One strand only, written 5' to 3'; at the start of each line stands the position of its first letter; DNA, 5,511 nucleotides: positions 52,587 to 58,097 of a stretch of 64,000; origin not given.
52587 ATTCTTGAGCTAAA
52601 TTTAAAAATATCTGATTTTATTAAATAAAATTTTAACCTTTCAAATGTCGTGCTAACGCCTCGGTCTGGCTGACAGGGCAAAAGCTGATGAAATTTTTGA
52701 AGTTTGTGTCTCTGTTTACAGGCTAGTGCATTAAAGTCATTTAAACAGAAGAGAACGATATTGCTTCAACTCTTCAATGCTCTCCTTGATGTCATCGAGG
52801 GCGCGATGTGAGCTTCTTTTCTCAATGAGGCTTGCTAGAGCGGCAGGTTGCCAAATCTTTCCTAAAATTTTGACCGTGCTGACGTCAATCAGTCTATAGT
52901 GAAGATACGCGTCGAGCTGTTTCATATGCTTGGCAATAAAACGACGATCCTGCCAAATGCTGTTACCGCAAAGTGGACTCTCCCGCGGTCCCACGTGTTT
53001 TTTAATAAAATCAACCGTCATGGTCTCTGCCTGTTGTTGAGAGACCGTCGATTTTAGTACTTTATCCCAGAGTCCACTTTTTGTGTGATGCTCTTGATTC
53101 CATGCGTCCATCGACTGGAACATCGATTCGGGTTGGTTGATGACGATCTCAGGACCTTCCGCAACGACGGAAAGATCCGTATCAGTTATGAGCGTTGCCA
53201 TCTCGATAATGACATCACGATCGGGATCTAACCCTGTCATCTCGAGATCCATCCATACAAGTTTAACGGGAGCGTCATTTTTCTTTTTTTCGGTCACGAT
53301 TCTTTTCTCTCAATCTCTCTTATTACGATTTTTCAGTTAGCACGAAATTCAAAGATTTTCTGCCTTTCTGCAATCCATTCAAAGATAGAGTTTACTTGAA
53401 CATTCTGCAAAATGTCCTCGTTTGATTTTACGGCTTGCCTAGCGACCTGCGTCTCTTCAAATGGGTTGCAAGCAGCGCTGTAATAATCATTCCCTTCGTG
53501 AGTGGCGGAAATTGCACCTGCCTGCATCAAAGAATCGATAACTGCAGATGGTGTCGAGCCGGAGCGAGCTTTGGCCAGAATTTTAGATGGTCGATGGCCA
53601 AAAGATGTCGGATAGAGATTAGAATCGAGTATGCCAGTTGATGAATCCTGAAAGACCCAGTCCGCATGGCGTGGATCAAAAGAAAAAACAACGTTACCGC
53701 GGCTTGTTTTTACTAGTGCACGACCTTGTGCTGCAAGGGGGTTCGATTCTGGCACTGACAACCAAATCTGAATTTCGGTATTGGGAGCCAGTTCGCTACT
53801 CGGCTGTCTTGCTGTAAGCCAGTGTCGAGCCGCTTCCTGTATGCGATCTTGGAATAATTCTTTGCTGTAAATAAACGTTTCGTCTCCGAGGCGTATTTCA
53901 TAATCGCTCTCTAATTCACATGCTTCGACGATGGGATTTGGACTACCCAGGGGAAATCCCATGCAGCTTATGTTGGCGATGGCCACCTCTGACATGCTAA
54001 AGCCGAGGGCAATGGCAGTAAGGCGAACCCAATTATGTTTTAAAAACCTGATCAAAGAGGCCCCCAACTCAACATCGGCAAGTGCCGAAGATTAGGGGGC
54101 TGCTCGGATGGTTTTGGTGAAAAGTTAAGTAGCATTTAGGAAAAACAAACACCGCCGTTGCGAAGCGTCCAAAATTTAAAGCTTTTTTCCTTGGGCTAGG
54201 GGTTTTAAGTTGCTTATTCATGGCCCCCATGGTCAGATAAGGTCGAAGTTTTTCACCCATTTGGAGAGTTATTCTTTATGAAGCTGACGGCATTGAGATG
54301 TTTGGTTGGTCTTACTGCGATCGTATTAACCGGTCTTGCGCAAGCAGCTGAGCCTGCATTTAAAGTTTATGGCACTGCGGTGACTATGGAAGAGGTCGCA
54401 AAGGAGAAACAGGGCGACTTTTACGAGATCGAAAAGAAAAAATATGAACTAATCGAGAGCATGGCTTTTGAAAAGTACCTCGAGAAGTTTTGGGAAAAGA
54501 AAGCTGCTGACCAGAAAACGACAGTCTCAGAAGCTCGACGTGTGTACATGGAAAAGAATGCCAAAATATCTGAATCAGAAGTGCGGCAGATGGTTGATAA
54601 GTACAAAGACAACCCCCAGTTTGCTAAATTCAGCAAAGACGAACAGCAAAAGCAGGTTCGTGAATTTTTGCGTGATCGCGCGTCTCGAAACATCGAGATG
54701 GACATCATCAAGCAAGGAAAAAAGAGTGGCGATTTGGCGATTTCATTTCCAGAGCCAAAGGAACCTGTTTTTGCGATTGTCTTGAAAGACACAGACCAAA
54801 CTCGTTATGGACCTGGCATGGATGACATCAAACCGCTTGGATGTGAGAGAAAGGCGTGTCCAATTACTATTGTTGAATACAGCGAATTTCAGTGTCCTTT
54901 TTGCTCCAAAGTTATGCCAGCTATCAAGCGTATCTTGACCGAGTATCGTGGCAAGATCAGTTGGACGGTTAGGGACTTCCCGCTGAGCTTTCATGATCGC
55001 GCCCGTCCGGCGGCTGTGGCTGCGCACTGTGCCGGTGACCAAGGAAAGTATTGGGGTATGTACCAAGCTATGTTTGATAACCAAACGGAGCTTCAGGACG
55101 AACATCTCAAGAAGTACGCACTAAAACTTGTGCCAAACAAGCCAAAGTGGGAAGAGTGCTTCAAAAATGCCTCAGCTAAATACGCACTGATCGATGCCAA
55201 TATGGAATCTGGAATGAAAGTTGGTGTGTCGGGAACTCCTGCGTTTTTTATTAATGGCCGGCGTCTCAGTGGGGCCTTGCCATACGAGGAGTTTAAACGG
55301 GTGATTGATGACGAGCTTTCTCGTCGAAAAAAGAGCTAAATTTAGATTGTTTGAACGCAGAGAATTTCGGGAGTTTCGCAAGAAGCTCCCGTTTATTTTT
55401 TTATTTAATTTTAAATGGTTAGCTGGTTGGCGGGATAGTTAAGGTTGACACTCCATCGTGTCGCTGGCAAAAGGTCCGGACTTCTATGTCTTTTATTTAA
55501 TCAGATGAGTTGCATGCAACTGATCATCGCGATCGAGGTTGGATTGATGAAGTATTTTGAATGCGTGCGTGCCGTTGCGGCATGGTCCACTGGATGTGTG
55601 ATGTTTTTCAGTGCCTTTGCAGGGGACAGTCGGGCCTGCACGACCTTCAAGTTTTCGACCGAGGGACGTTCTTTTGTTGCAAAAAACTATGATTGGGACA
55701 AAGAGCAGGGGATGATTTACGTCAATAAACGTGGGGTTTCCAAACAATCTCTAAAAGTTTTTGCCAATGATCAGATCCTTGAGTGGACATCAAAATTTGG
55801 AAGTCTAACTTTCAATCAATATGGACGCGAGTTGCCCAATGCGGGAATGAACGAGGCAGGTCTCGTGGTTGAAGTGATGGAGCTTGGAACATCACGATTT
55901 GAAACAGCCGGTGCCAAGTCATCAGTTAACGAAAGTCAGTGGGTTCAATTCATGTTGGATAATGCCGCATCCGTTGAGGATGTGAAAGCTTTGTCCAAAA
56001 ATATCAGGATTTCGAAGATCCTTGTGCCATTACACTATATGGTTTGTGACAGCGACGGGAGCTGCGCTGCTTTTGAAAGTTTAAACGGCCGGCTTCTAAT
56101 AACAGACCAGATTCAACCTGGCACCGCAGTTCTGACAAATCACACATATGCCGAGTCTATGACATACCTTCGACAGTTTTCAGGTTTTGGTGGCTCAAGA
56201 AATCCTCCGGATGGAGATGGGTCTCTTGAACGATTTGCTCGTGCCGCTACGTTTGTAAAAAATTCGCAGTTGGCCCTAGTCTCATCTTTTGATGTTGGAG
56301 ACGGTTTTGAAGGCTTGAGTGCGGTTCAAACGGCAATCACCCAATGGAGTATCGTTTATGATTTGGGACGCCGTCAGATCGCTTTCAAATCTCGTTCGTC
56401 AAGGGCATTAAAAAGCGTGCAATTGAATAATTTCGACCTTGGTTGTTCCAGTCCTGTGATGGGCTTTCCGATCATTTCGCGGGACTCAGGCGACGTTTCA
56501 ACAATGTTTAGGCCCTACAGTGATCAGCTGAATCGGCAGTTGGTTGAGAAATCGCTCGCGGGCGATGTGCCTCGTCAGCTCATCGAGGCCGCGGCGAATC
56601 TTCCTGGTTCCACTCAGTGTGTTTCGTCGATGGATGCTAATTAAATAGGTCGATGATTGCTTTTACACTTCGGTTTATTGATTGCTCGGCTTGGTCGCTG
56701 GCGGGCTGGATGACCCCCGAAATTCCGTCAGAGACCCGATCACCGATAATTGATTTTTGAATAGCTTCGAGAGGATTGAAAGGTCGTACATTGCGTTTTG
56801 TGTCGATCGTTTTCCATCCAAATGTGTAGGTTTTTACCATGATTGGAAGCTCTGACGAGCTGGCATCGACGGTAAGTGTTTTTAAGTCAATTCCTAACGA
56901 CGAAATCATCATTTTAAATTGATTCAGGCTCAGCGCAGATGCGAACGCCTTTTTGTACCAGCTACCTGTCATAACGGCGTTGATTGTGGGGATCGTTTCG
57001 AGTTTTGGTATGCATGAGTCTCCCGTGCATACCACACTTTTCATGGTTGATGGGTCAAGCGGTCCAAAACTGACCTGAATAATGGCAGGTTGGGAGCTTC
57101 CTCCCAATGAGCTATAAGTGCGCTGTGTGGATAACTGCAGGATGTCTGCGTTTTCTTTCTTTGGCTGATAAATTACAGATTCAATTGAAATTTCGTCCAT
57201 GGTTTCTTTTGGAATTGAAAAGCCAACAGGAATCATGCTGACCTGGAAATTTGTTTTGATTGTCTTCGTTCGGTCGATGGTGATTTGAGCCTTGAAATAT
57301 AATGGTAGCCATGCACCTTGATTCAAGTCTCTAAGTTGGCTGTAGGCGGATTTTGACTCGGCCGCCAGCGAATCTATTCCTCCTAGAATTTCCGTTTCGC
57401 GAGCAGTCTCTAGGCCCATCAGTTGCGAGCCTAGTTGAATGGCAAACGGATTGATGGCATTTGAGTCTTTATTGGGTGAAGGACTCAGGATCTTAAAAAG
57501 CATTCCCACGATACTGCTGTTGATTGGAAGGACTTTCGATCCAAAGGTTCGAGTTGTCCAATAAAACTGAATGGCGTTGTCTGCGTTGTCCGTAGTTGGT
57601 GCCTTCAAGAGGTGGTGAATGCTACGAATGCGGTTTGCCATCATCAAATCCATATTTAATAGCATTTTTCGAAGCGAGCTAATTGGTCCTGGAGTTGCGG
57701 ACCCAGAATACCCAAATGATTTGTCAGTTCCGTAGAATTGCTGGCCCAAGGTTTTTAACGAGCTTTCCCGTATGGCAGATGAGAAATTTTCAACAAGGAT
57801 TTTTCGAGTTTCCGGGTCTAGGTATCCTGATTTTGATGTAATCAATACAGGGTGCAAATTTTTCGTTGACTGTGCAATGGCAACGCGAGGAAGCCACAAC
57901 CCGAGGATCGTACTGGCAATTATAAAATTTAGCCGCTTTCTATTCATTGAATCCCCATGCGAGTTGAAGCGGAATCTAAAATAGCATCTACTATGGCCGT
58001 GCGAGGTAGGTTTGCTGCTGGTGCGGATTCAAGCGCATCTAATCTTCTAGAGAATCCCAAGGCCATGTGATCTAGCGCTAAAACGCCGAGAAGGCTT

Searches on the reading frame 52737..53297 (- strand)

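Call 60: search_protein_families(library=pfam, proteins=[window:52737-53297:-], max_evalue=0.00001)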
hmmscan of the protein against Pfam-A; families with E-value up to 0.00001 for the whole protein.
window:52737-53297:- (186 aa): 1 family
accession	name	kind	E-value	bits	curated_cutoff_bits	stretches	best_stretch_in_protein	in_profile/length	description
PF00929.31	RNase_T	-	7.9e-28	98.5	24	1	14-177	1-164/164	Exonuclease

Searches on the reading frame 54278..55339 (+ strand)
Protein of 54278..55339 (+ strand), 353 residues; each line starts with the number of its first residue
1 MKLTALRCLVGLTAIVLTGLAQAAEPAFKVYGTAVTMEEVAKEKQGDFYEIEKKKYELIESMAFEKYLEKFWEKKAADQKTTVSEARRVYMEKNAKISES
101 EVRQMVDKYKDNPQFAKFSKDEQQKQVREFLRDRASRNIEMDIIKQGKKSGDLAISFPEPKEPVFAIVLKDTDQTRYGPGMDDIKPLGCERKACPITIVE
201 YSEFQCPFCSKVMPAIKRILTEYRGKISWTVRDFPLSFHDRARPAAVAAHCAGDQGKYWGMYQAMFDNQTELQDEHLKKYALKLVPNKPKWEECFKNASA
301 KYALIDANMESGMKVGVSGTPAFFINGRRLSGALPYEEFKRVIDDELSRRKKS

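Call 60: search_protein_families(library=pfam, proteins=[window:54278-55339:+], max_evalue=0.00001)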
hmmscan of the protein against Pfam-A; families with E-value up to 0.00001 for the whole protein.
window:54278-55339:+ (353 aa): 3 families
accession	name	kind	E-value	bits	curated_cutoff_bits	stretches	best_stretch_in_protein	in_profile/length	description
PF13462.12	Thioredoxin_4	-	1.1e-28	101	23.2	1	193-345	12-165/165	Thioredoxin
PF01323.26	DSBA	-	4.6e-14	53.1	25.6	1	197-343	1-190/191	DSBA-like thioredoxin domain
PF13098.12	Thioredoxin_2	-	4.2e-08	33.9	27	1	201-342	12-103/104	Thioredoxin-like domain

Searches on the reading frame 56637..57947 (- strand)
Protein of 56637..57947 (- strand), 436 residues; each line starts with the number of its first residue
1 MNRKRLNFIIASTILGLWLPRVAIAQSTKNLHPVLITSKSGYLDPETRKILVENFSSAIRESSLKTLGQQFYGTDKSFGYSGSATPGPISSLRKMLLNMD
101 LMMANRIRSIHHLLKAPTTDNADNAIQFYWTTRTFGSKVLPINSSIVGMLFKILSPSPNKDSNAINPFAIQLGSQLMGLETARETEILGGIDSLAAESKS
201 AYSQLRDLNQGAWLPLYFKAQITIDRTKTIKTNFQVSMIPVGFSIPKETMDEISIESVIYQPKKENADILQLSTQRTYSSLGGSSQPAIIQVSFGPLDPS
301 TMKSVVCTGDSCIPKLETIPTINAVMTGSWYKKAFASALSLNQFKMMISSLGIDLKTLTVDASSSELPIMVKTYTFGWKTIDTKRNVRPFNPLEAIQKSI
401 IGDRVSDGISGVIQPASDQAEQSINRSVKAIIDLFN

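Call 3: search_protein_families(library=pfam, proteins=[window:56637-57947:-], max_evalue=0.1)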
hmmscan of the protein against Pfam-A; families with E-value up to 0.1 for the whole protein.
window:56637-57947:- (436 aa): 1 family
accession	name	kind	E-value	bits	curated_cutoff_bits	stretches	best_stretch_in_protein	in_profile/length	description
PF18382.8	Formin_GBD_N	-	0.035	15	25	1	80-131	15-63/89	Formin N-terminal GBD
